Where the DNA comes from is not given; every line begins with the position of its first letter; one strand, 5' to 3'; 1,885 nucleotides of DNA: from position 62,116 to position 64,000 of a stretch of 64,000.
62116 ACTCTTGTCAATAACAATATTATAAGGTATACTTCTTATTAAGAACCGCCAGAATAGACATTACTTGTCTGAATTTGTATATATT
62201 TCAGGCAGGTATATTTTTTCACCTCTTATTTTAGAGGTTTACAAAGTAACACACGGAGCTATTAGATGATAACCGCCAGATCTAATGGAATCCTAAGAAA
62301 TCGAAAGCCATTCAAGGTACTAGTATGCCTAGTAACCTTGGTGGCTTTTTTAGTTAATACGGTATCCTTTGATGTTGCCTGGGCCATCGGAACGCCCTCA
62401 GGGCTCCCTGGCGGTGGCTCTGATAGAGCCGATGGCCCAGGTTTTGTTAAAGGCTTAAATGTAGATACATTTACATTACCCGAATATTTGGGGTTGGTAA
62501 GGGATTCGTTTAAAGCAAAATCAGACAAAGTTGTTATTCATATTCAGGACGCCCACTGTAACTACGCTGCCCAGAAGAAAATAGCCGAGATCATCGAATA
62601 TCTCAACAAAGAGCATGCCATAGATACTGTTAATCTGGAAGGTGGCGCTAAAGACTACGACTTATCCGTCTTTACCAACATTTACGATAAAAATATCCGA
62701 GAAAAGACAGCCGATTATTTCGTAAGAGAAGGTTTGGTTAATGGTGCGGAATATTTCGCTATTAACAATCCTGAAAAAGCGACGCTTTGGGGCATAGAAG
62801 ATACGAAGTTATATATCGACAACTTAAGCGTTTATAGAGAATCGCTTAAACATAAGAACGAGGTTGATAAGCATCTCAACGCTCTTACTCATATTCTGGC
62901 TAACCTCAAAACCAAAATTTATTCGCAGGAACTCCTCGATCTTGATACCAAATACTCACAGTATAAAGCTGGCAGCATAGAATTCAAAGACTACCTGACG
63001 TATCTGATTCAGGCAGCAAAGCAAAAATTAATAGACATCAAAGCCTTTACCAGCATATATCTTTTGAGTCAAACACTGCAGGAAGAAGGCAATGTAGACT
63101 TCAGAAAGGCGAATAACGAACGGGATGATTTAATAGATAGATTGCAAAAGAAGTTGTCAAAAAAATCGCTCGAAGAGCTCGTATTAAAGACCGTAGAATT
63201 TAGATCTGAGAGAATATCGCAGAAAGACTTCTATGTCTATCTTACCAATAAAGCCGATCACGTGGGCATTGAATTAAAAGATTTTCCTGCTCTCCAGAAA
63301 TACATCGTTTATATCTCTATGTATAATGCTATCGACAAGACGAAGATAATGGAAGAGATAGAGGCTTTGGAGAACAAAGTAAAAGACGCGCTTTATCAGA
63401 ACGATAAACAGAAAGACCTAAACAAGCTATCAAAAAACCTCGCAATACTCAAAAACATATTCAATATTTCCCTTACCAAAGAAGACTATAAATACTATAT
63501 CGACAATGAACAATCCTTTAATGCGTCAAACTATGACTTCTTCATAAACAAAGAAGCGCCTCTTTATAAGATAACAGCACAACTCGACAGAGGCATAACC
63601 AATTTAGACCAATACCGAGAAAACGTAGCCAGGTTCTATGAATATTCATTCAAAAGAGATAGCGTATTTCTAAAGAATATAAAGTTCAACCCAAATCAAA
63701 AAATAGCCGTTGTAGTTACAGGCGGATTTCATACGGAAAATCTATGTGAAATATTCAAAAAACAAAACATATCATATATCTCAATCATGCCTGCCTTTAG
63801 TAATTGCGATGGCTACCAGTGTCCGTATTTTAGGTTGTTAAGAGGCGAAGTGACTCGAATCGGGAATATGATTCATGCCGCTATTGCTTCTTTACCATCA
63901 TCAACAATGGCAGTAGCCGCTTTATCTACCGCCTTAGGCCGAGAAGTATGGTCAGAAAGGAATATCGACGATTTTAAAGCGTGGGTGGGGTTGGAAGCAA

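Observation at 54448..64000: AT-rich island of cassette-like genes separated by mosaic palindromic repeats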

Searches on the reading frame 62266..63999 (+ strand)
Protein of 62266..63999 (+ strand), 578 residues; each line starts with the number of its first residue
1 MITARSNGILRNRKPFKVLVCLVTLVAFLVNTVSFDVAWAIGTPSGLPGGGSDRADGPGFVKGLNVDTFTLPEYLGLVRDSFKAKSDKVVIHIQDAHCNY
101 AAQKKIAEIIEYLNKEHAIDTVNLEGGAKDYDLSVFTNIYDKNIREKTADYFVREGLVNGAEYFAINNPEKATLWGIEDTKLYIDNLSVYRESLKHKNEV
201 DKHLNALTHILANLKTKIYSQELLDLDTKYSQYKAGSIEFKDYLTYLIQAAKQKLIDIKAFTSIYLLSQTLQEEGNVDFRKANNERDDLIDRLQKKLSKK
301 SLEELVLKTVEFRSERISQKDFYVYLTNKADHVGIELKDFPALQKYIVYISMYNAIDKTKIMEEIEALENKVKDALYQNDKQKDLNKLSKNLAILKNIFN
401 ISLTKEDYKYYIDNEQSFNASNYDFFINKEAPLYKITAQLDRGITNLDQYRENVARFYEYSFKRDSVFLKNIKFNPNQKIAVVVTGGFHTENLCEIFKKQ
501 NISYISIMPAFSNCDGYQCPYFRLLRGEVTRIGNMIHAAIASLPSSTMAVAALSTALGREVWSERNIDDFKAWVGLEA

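Call 39: find_homologous_proteins(query=window:62266-63999:+, max_evalue=1e-20)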
Query window:62266-63999:+ (578 aa): 204 proteins with E <= 1e-20 among 8000 candidates; the best 120 are listed.
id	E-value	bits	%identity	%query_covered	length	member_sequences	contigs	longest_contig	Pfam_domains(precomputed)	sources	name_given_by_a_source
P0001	8.4e-270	914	71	99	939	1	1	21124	-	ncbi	ncbi:MAG: hypothetical protein WCY36_05050, partial [Candidatus Omnitrophota bacterium]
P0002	3.8e-267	905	71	99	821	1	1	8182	-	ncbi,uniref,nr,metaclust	ncbi:conserved hypothetical protein, membrane [Candidatus Omnitrophus magneticus]|uniref:Uncharacter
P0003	8.8e-234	795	64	97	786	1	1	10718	PF18927.6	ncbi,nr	ncbi:MAG: hypothetical protein Q7S30_03720, partial [Candidatus Omnitrophota bacterium]|nr:hypotheti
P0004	1.7e-232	791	68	89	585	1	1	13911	-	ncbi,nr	ncbi:MAG: hypothetical protein Q8O01_04490 [Candidatus Omnitrophota bacterium]|nr:hypothetical prote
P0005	9.7e-221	752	63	91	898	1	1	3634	-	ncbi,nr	ncbi:MAG: hypothetical protein PHV48_07755, partial [Candidatus Omnitrophica bacterium]|nr:hypotheti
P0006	4.0e-213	727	69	84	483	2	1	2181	-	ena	-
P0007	3.0e-198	678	55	96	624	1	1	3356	-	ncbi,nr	ncbi:MAG: hypothetical protein PHP46_06280, partial [Candidatus Omnitrophica bacterium]|nr:hypotheti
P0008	5.7e-198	677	57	96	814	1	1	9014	-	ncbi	ncbi:hypothetical protein ACFL5C_01765, partial [Candidatus Omnitrophota bacterium]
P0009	5.9e-197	674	53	99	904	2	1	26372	-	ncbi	-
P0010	4.5e-194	664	51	97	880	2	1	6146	-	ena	-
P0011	2.0e-193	662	57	91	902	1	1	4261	-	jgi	jgi:hypothetical protein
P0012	7.4e-193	660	64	81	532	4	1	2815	-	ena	-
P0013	9.4e-190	650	51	100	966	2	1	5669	-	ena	-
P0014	8.1e-189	647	51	98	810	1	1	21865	-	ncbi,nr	ncbi:MAG: hypothetical protein JW919_05625, partial [Candidatus Omnitrophica bacterium]|nr:hypotheti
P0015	1.1e-188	646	52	97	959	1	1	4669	-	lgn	-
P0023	1.3e-183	629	50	99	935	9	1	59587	-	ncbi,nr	ncbi:MAG: hypothetical protein A3I73_06420 [Omnitrophica bacterium RIFCSPLOWO2_02_FULL_45_16]|nr:MAG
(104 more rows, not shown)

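Call 55: find_encoding_contigs(protein=P0001, flank=10000, max_places=3)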
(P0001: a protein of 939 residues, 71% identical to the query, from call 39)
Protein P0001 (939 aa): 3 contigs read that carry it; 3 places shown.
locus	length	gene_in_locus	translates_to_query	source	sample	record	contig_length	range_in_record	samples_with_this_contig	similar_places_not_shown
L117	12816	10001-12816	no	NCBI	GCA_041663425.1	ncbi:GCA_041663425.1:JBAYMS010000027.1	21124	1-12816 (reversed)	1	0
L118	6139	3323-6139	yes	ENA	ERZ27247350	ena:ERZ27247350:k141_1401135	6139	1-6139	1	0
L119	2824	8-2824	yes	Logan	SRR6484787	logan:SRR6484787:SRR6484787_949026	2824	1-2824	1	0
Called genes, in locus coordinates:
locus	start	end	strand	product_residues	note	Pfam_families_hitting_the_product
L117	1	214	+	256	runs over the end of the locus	PF00119:ATP-synt_A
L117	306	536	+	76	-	PF00137:ATP-synt_C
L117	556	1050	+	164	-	PF00430:ATP-synt_B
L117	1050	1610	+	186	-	PF00213:OSCP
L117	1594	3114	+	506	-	PF02874:ATP-synt_ab_N, PF00006:ATP-synt_ab, PF00306:ATP-synt_ab_C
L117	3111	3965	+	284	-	PF00231:ATP-synt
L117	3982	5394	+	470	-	PF02874:ATP-synt_ab_N, PF00006:ATP-synt_ab, PF22919:ATP-synt_VA_C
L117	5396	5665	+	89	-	PF02823:ATP-synt_DE_N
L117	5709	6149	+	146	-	PF03479:PCC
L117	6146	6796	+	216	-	PF00702:Hydrolase, PF12710:HAD, PF13419:HAD_2, PF08282:Hydrolase_3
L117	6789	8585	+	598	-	PF08497:Radical_SAM_N, PF04055:Radical_SAM (weak), PF11842:DUF3362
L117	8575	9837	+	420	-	PF04055:Radical_SAM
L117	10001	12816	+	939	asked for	?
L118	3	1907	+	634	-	?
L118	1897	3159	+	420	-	PF04055:Radical_SAM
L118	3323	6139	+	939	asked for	?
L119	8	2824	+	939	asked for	?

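Call 56: find_encoding_contigs(protein=P0023, flank=10000, max_places=3)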
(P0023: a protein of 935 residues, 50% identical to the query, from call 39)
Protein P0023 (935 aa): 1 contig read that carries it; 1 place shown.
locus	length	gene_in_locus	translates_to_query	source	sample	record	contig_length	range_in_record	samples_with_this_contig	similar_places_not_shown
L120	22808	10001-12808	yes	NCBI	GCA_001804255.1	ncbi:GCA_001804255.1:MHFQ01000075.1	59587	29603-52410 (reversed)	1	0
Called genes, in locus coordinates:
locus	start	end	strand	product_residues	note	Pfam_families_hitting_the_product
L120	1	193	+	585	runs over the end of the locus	PF02446:Glyco_hydro_77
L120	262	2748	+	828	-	PF00072:Response_reg, PF01590:GAF (weak), PF00989:PAS (faint), PF08448:PAS_4, PF00990:GGDEF, PF01966:HD, PF13487:HD_5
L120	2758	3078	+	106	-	PF13240:Zn_Ribbon_1 (weak), PF13248:Zn_ribbon_3 (faint)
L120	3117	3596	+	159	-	PF03449:GreA_GreB_N, PF01272:GreA_GreB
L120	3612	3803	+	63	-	-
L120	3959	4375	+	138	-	PF01643:Acyl-ACP_TE, PF13279:4HBT_2, PF03061:4HBT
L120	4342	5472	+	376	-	PF16491:Peptidase_M48_N, PF01435:Peptidase_M48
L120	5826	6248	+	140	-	PF00293:NUDIX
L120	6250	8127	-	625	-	PF00270:DEAD, PF04851:ResIII, PF22527:DEXQc_Suv3 (weak), PF00271:Helicase_C (weak), PF08148:DSHCT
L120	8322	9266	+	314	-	PF00691:OmpA, PF01476:LysM (weak)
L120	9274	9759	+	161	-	PF00359:PTS_EIIA_2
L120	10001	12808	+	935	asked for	-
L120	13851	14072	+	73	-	PF01106:NifU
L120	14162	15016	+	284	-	PF00578:AhpC-TSA, PF08534:Redoxin, PF01329:Pterin_4a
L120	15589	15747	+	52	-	PF00301:Rubredoxin, PF21349:RUBY_RBDX (faint)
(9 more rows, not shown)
